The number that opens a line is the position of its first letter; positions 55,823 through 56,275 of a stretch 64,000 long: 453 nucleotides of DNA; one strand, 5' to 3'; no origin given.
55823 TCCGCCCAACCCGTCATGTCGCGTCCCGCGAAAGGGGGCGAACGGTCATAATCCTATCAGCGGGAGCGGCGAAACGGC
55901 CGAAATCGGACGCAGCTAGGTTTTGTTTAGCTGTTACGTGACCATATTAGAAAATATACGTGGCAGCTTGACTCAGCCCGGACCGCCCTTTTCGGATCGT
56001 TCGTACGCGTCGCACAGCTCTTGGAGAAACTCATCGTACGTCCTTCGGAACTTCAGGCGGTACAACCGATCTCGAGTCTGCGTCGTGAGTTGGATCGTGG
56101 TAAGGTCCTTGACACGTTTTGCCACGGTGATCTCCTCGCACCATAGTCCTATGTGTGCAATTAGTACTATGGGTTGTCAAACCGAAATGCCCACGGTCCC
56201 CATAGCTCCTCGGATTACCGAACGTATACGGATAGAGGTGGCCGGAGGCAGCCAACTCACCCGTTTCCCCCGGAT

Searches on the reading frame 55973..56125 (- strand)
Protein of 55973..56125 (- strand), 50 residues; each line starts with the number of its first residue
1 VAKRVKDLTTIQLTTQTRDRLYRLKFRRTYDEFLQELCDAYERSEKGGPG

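Call 4: search_protein_families(library=pfam, proteins=[window:55973-56125:-], max_evalue=0.01)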
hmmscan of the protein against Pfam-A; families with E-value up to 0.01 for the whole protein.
window:55973-56125:- (50 aa): 1 family
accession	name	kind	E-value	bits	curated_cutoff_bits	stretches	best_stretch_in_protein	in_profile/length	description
PF24434.1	DUF7557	-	3.7e-07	29.9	25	1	9-45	2-39/45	Family of unknown function (DUF7557)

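Call 8: search_protein_families(library=ncbifam, proteins=[window:55973-56125:-], max_evalue=0.01)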
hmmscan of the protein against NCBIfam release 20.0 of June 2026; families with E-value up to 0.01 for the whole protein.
window:55973-56125:- (50 aa): 0 families

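Call 9: search_protein_families(library=phrogs, proteins=[window:55973-56125:-], max_evalue=0.01)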
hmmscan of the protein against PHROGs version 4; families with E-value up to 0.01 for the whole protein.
window:55973-56125:- (50 aa): 0 families

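Call 54: search_protein_families(library=padloc, proteins=[window:55973-56125:-], max_evalue=0.01)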
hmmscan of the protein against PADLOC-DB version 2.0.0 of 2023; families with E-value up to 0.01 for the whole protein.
window:55973-56125:- (50 aa): 0 families

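Call 83: search_solved_structures(query=A5, max_evalue=10, show_alignments=2)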
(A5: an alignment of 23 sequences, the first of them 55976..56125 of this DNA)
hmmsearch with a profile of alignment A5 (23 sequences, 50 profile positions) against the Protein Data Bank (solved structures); distinct sequences matched with E-value up to 10: 5.
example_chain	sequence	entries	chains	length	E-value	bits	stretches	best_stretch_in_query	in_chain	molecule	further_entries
6a6x_C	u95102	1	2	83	0.029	17.3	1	7-21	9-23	Antitoxin MazE7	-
2ymt_A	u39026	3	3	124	0.16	14.9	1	23-44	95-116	AP-1 COMPLEX SUBUNIT GAMMA-LIKE 2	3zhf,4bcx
2e9g_A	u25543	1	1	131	0.18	14.8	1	23-44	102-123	AP-1 complex subunit gamma-2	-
5wif_A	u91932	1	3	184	1.4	11.9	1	26-48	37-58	Spermidine N1-acetyltransferase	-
6d72_A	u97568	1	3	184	1.4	11.9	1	26-48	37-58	Spermidine N1-acetyltransferase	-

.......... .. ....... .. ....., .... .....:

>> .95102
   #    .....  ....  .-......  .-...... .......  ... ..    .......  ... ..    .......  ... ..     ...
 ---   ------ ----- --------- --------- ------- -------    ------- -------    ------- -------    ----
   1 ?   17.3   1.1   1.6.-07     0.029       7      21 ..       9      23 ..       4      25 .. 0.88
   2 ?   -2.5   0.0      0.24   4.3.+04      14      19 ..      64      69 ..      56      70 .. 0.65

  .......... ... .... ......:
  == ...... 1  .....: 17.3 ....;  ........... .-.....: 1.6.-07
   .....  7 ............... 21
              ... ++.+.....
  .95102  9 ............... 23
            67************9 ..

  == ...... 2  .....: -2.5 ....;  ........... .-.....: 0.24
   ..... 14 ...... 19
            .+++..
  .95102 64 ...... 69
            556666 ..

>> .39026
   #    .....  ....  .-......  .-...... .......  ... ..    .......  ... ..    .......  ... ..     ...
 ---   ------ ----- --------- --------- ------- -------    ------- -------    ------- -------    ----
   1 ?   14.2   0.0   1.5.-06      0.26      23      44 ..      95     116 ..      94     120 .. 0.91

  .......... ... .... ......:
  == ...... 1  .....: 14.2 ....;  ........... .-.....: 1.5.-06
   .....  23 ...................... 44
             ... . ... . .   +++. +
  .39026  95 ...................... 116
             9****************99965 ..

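Call 85: find_homologous_proteins(query=window:55973-56125:-, max_evalue=0.001)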
Query window:55973-56125:- (50 aa): 108 proteins with E <= 0.001 among 108 candidates.
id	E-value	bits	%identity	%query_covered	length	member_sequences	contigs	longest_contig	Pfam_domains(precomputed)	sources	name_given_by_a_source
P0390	2.1e-20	88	91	94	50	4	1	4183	-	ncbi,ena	-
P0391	2.3e-20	88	91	94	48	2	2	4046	PF24434.2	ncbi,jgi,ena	-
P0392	3.0e-20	88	91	94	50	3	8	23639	PF24434.2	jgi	-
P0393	5.3e-20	87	89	94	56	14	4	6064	PF24434.2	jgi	-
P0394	9.2e-20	86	87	94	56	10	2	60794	PF24434.2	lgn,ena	-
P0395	1.0e-19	86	89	94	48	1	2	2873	PF24434.2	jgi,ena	-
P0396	1.2e-19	86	85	96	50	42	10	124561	-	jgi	-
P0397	2.1e-19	85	85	96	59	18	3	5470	-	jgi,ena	-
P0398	2.7e-19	85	80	100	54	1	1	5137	PF24434.2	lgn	-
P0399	4.0e-19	84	89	94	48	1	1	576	PF24434.2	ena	-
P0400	7.0e-19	84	83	94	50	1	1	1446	PF24434.2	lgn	-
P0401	1.0e-18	83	89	90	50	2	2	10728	PF24434.2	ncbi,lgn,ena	-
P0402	1.0e-18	83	87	94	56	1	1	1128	-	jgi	jgi:hypothetical protein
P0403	1.2e-18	83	85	94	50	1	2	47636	PF24434.2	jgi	jgi:hypothetical protein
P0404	1.2e-18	83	85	94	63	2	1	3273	-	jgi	-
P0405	1.8e-18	82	81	96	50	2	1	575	PF24434.2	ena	-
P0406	2.0e-18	82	81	96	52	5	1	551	PF24434.2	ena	-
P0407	2.3e-18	82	81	96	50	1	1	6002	PF24434.2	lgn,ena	-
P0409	2.4e-18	82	84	100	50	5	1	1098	PF24434.2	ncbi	-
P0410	2.4e-18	82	78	100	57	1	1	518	PF24434.2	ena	-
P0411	2.4e-18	82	81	96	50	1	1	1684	PF24434.2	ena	-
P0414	7.0e-18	80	81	94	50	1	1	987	PF24434.2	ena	-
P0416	8.1e-18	80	79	96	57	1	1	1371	PF24434.2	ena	-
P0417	8.7e-18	80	81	96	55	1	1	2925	PF24434.2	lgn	-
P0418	9.8e-18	80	79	96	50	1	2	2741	PF24434.2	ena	-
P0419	1.0e-17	80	83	94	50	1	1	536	PF24434.2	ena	-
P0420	1.2e-17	80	80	98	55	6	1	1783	PF24434.2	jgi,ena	-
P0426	1.9e-17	79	78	98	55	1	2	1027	PF24434.2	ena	-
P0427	1.9e-17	79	81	96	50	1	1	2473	PF24434.2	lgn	-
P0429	3.5e-17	78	80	98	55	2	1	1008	PF24434.2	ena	-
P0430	3.6e-17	78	79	96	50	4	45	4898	PF24434.2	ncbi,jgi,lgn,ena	-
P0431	3.6e-17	78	86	88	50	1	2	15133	PF24434.2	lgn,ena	-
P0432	3.6e-17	78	86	88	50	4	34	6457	PF24434.2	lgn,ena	-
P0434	4.5e-17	78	79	96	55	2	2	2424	PF24434.2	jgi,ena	-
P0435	5.0e-17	78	77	96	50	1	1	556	PF24434.2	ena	-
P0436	5.4e-17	78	79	94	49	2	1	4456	PF24434.2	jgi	jgi:hypothetical protein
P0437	6.7e-17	77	79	96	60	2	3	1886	PF24434.2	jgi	-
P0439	9.6e-17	77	81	96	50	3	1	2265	PF24434.2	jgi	jgi:hypothetical protein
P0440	1.0e-16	77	79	96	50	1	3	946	PF24434.2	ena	-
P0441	1.5e-16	76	83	92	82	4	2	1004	PF24434.2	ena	-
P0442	2.1e-16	76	77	96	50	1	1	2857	PF24434.2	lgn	-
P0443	2.3e-16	76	83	92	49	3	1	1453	PF24434.2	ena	-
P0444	2.5e-16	76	79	96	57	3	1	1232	PF24434.2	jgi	-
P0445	2.6e-16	76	84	88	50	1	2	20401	PF24434.2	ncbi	-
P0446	2.7e-16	76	84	90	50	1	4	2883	PF24434.2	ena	-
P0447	2.9e-16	75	82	90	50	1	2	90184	PF24434.2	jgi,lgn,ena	-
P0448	4.3e-16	75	74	100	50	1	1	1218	PF24434.2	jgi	jgi:hypothetical protein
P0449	6.1e-16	74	75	96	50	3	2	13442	PF24434.2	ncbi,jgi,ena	-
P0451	7.5e-16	74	82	88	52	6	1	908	PF24434.2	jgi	jgi:hypothetical protein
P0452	1.1e-15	74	75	96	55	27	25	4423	PF24434.2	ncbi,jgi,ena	-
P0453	2.2e-15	73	73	96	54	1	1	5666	PF24434.2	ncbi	-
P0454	2.8e-15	72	78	90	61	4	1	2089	PF24434.2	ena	-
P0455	3.3e-15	72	75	96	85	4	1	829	PF24434.2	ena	-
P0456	3.4e-15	72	78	90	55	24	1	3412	PF24434.2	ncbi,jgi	-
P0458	5.1e-15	72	89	56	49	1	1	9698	PF24434.2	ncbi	-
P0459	5.6e-15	71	73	96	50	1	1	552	PF24434.2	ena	-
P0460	7.1e-15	71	81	84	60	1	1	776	PF24434.2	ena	-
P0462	9.3e-15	71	86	56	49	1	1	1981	PF24434.2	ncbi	-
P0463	1.4e-14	70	71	96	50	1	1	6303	PF24434.2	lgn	-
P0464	1.4e-14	70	81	84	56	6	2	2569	PF24434.2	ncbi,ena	-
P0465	1.9e-14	70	71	96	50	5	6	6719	PF24434.2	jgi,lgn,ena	-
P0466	2.2e-14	70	71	96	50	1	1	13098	PF24434.2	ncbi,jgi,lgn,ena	-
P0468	2.5e-14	69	78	90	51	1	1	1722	PF24434.2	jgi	jgi:hypothetical protein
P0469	1.0e-13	68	76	90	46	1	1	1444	PF24434.2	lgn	-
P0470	1.4e-13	67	73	90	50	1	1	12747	PF24434.2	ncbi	-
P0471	2.3e-13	66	73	90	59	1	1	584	PF24434.2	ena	-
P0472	2.4e-13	66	76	90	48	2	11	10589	PF24434.2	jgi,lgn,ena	-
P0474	5.7e-13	65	67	90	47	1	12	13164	PF24434.2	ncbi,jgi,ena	-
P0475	5.7e-13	65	73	90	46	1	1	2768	PF24434.2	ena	-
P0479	9.4e-13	65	67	90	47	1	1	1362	PF24434.2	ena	-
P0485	1.3e-12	64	77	78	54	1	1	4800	PF24434.2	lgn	-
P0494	1.1e-11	61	79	78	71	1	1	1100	PF24434.2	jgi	-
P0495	2.2e-11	60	76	76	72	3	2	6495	PF24434.2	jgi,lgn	jgi:hypothetical protein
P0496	2.7e-11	60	79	66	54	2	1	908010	PF24434.2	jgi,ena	-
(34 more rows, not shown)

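Call 92: predict_structure(alignment_id=A6)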
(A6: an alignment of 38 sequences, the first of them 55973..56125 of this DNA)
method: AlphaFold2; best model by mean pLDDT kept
length: 50 residues; sequences in the alignment: 38
mean_pLDDT: 70.8   pTM: 0.34
mean pLDDT of the five models: 70.8, 70.1, 65.5, 61.8, 58.6
residues with pLDDT >= 90: 0; 70-90: 30; 50-70: 17; < 50: 3
segments of 3 or more residues with pLDDT < 50: none
pLDDT, mean of each block of 10 residues (from residue 1): 54 74 73 84 68
secondary structure, 60 per line:
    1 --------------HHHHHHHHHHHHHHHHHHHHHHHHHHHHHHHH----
elements in order: H15-46
